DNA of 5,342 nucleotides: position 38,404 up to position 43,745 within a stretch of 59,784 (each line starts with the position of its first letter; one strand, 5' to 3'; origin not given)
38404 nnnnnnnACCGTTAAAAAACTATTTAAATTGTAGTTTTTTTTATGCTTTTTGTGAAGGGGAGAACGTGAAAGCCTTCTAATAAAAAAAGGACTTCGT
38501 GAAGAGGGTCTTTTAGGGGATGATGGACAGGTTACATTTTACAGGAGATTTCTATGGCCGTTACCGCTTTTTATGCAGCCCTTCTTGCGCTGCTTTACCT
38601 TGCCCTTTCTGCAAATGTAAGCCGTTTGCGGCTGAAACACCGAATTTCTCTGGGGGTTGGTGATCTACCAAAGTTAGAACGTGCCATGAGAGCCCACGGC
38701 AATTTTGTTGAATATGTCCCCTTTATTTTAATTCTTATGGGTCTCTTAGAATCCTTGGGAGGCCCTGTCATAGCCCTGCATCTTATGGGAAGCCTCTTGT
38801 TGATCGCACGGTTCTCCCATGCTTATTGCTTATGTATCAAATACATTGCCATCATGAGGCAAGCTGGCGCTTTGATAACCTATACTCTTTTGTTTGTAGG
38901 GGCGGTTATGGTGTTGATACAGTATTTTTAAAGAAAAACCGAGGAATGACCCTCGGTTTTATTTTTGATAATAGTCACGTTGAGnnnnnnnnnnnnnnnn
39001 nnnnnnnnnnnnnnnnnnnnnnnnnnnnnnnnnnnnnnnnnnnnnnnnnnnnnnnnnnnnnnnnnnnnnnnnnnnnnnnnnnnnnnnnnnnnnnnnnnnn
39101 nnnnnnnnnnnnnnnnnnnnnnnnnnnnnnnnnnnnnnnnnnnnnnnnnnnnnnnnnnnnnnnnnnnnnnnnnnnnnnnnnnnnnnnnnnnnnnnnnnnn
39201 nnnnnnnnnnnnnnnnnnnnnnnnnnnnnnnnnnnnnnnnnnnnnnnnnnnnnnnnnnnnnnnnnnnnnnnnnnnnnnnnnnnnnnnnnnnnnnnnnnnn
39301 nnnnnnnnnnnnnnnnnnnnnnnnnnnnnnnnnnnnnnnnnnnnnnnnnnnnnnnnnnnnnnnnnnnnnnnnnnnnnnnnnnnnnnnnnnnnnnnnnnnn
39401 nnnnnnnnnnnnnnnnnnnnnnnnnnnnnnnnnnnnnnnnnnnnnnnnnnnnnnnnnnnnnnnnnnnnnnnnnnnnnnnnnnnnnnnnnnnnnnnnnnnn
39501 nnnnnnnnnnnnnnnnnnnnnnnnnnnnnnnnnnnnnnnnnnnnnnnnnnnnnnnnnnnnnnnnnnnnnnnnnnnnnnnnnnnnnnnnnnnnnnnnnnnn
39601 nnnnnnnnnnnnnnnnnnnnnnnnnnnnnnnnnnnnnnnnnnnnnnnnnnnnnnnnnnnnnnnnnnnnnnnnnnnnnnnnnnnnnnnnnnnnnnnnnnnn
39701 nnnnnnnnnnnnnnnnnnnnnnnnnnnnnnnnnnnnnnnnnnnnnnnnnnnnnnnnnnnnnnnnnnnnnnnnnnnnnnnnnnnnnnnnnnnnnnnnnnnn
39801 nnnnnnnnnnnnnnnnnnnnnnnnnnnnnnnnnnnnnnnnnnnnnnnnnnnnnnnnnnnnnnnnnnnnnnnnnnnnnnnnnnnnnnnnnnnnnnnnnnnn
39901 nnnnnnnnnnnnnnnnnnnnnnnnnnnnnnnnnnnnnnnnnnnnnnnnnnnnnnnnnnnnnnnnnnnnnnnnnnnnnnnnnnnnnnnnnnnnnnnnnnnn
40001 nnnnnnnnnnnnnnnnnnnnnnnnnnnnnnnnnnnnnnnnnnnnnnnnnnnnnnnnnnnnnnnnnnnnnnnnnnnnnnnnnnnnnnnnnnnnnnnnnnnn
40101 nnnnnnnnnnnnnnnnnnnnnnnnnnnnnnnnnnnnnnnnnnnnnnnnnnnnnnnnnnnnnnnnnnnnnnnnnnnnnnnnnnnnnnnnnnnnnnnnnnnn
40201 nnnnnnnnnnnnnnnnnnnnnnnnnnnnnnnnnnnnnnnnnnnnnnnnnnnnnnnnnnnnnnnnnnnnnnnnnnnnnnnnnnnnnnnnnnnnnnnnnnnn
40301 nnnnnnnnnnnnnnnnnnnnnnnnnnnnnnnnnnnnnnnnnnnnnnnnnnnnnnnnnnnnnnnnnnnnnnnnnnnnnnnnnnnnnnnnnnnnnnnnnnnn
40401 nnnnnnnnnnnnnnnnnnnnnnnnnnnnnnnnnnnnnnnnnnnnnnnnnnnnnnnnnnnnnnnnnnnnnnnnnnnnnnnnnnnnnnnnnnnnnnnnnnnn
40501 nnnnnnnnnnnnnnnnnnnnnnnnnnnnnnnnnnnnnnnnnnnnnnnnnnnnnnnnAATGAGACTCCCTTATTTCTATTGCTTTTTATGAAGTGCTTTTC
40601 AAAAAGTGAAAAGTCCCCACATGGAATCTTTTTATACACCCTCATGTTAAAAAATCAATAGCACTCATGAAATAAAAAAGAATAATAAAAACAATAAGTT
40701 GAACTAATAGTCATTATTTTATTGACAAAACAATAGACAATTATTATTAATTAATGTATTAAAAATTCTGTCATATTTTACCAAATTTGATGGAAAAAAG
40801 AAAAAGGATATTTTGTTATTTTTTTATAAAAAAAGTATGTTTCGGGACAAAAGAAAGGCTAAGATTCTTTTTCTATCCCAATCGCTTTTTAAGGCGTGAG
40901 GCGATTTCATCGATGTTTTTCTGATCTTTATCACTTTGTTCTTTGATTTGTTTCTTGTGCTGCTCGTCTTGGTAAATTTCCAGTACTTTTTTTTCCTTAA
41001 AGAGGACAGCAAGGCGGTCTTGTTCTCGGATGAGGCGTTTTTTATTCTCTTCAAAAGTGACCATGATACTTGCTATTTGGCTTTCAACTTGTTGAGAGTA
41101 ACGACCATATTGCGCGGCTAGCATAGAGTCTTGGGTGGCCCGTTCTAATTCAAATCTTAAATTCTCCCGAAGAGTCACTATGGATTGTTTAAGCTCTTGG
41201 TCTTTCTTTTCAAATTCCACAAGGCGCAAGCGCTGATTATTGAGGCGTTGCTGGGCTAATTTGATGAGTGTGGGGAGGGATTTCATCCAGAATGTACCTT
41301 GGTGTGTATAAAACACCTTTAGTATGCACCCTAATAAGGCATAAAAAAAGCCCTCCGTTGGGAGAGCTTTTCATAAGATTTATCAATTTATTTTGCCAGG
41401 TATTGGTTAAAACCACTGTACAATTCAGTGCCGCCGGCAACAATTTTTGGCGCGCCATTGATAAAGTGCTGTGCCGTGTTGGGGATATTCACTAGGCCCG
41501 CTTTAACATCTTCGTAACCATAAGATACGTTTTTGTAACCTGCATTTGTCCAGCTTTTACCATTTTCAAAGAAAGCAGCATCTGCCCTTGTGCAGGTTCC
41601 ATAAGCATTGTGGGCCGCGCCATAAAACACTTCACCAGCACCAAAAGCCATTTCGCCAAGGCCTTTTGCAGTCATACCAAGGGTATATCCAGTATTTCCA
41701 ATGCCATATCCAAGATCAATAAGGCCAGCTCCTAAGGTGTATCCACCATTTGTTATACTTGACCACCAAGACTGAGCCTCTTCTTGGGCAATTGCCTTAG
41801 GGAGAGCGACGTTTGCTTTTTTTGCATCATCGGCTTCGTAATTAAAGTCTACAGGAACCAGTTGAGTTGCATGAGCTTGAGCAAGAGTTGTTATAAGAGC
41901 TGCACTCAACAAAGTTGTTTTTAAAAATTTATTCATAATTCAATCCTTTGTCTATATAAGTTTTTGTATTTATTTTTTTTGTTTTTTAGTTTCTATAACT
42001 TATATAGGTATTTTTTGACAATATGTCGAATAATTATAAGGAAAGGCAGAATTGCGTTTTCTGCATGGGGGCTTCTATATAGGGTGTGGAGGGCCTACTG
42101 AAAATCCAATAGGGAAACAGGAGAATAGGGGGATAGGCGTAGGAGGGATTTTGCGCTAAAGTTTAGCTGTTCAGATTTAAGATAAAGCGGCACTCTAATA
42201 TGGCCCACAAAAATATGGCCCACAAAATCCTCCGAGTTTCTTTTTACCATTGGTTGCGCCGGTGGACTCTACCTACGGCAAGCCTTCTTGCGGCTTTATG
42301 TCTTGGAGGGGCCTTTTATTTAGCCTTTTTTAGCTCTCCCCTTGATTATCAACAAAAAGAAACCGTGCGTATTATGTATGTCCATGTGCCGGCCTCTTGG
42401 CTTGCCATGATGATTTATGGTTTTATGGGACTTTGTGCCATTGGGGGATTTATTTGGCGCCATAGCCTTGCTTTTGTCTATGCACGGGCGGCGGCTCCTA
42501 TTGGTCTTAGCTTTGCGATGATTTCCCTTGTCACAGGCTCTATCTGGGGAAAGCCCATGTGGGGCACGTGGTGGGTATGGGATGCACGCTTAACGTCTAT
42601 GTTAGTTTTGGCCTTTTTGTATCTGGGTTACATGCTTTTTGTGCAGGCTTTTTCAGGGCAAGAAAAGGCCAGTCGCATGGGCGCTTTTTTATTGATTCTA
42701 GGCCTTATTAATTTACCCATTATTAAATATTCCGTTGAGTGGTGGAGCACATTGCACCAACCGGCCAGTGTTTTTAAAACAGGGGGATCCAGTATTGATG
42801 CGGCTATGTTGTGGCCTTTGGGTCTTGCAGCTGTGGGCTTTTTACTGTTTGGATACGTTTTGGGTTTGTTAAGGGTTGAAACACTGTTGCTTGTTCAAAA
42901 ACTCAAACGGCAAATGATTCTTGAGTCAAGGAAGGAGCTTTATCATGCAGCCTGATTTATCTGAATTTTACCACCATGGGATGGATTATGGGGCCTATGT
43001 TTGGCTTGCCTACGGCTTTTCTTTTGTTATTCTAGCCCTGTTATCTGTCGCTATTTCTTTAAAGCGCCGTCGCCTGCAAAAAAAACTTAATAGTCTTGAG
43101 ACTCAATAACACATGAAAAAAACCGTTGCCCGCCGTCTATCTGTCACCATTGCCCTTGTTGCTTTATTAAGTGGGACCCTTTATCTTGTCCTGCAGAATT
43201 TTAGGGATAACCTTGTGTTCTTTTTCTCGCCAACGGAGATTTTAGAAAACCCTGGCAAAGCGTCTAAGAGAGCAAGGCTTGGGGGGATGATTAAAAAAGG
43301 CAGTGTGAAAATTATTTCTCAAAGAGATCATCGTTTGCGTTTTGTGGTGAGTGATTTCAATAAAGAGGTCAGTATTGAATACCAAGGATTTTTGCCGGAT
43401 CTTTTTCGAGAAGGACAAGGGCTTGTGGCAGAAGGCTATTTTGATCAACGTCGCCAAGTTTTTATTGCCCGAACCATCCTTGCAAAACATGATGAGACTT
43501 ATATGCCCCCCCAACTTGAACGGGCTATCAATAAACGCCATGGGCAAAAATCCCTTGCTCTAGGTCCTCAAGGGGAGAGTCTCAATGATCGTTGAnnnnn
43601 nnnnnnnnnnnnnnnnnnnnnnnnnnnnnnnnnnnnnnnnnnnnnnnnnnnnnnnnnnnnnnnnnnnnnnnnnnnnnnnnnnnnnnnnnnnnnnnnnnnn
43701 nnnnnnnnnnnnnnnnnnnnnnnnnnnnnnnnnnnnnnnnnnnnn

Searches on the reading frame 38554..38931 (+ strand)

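Call 49: search_protein_families(library=pfam, proteins=[window:38554-38931:+], max_evalue=0.00001)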
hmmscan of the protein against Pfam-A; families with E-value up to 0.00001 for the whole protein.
window:38554-38931:+ (125 aa): 1 family
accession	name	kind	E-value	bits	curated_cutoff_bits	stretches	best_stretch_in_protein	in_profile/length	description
PF01124.23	MAPEG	-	7.7e-21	75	23.4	1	4-121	1-128/129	MAPEG family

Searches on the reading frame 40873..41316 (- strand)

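Call 48: search_protein_families(library=pfam, proteins=[window:40873-41316:-], max_evalue=0.00001)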
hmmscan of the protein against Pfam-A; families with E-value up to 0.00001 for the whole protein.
window:40873-41316:- (147 aa): 1 family
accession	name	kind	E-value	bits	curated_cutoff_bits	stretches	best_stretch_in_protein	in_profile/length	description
PF02050.21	FliJ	-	2.1e-06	28.4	28.4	1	21-142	3-122/123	Flagellar FliJ protein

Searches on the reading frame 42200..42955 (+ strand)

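Call 48: search_protein_families(library=pfam, proteins=[window:42200-42955:+], max_evalue=0.00001)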
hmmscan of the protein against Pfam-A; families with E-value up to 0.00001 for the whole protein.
window:42200-42955:+ (251 aa): 1 family
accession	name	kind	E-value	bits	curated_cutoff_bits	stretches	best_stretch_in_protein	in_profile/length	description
PF01578.25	Cytochrom_C_asm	-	1.6e-32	113.3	29.9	1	14-186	29-212/212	Cytochrome C assembly protein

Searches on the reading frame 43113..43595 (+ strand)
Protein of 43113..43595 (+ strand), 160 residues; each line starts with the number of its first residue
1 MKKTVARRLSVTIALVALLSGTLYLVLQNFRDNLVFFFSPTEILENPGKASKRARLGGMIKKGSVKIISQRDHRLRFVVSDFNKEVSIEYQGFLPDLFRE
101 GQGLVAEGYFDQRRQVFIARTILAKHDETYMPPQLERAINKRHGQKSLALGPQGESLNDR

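Call 48: search_protein_families(library=pfam, proteins=[window:43113-43595:+], max_evalue=0.00001)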
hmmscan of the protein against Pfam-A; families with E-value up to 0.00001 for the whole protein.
window:43113-43595:+ (160 aa): 1 family
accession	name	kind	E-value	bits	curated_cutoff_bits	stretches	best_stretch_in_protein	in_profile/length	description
PF03100.22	CcmE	-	3.1e-30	104.9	24.6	1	35-133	2-99/99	CcmE domain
